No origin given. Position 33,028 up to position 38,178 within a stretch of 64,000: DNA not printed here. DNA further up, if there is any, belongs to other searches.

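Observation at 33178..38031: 1617-aa orphan giant protein with a single C-terminal MoxR/dynein-like AAA+ module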

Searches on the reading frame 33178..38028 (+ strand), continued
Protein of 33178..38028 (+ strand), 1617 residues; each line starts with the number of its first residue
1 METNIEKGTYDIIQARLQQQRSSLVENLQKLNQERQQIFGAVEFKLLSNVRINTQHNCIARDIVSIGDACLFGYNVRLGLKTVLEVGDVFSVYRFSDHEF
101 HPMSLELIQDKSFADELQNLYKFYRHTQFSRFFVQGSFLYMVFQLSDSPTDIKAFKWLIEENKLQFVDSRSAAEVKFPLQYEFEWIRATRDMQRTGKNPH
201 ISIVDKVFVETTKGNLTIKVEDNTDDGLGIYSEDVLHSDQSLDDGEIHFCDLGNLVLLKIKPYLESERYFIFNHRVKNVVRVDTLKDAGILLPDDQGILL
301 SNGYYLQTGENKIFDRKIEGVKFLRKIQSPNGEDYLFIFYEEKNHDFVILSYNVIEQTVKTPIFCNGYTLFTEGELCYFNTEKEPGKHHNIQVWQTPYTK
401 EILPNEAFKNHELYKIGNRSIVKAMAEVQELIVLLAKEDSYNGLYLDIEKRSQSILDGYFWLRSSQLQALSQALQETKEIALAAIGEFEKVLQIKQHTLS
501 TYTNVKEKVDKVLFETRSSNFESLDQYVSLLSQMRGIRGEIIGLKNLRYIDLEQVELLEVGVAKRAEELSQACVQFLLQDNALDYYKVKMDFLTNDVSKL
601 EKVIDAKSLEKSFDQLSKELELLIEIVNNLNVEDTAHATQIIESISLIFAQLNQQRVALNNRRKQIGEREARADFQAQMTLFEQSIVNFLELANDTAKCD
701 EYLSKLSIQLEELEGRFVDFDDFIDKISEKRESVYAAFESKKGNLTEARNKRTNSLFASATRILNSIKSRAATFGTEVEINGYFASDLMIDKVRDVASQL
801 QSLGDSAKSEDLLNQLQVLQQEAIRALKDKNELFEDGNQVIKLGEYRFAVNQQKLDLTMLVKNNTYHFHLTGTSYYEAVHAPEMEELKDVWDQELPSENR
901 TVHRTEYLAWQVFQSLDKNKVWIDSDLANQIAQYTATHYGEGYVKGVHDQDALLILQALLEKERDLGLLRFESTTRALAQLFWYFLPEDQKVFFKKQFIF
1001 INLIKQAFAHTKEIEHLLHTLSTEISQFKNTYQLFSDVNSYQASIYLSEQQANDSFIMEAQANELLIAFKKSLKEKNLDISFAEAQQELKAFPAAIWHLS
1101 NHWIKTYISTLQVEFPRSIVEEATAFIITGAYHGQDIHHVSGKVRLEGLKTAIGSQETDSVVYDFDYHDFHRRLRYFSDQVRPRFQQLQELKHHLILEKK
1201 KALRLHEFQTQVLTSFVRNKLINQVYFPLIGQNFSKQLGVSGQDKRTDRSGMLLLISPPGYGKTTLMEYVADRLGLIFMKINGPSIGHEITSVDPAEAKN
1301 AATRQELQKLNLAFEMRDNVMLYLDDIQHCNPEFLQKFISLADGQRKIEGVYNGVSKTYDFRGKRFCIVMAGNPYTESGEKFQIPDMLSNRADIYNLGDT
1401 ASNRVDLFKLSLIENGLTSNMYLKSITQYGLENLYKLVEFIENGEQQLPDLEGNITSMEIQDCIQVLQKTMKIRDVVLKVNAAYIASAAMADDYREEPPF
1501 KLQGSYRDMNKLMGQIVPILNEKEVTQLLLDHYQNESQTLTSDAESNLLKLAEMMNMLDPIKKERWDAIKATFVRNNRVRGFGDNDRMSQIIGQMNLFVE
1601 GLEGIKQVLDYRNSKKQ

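Call 36: search_protein_families(library=pfam, proteins=[L058:7962-13679:+, L033:7905-13541:+, L058:3675-4220:+, L058:4249-4740:+, L058:4843-5460:+, L058:5475-7649:+, L058:14187-15659:+], max_evalue=0.01)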
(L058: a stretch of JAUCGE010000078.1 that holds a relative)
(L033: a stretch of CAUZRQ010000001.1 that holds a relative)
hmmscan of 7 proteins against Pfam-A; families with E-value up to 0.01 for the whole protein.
L058:7962-13679:+ (1906 aa): 12 families
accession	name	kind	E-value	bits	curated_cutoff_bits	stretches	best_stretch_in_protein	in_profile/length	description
PF12458.13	DUF3686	-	3.9e-179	596.3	25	1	35-474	1-448/448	ATPase involved in DNA repair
PF25472.1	DUF7902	-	5.3e-26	91.1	26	1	596-678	2-84/85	Domain of unknown function (DUF7902)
PF12796.13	Ank_2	-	3.1e-20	73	27.3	1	1792-1879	6-90/90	Ankyrin repeats (3 copies)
PF00023.36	Ank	-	1.9e-17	62.8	21.1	2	1848-1880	1-33/33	Ankyrin repeat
PF13637.12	Ank_4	-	8.1e-16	58.2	22.7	3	1821-1869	2-50/50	Ankyrin repeats (many copies)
PF13857.12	Ank_5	-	4.8e-14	52.8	27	2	1835-1887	1-54/56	Ankyrin repeats (many copies)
PF13606.12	Ank_3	-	6.6e-09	35.6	22.3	1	1816-1843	2-29/30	Ankyrin repeat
PF00004.35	AAA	-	1.2e-06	29.5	21.2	1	1292-1412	1-109/131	ATPase family associated with various cellular activities (AAA)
PF13401.12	AAA_22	-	1.4e-05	25.9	27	1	1290-1383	6-110/130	AAA domain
PF07728.20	AAA_5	-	4.3e-05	24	22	1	1292-1416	2-126/139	AAA domain (dynein-related subfamily)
PF05496.18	RuvB_N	-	0.00015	22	27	1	1277-1327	21-71/159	Holliday junction DNA helicase RuvB P-loop domain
PF24521.3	Ank_KRIT1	-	0.0073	16.5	80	0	1791-1859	54-128/149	KRIT1 ankyrin-repeats domain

L033:7905-13541:+ (1879 aa): 6 families
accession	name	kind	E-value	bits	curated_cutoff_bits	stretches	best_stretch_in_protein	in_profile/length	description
PF12458.13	DUF3686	-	8.9e-189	628.1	25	1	54-492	1-448/448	ATPase involved in DNA repair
PF25472.1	DUF7902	-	9.4e-28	96.7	26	1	614-696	2-84/85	Domain of unknown function (DUF7902)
PF00004.35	AAA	-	2.3e-06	28.5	21.2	1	1294-1375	1-73/131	ATPase family associated with various cellular activities (AAA)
PF05496.18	RuvB_N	-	6.6e-05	23.2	27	1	1281-1329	23-71/159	Holliday junction DNA helicase RuvB P-loop domain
PF07728.20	AAA_5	-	0.00061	20.2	22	1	1294-1418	2-126/139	AAA domain (dynein-related subfamily)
PF13401.12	AAA_22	-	0.0056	17.4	27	1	1292-1385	6-110/130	AAA domain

L058:3675-4220:+ (182 aa): 1 family
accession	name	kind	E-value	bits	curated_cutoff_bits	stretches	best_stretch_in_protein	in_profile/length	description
PF02887.21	PK_C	-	3.6e-11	43.6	28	1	13-152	2-103/114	Pyruvate kinase, alpha/beta domain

L058:4249-4740:+ (164 aa): 1 family
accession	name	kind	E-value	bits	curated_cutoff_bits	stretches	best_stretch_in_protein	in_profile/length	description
PF00588.24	SpoU_methylase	-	5.8e-27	95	29.7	1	11-151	3-142/142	SpoU rRNA Methylase family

L058:4843-5460:+ (206 aa): 1 family
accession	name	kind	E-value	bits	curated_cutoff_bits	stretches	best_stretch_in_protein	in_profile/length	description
PF21001.2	YqiJ_N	-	0.00012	22.7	23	1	13-80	1-79/116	Inner membrane protein YqiJ, N-terminal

L058:5475-7649:+ (725 aa): 0 families

L058:14187-15659:+ (491 aa): 2 families
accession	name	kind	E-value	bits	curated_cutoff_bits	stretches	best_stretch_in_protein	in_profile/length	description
PF00155.27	Aminotran_1_2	-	6e-29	101.8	19.7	1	137-461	18-346/361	Aminotransferase class I and II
PF00392.27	GntR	-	1.1e-13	51.1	27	1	17-79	2-64/64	Bacterial regulatory proteins, gntR family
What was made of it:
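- The large ATPase-plus-propeller architecture, with C-terminal ankyrin repeats in one lineage (call 36).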
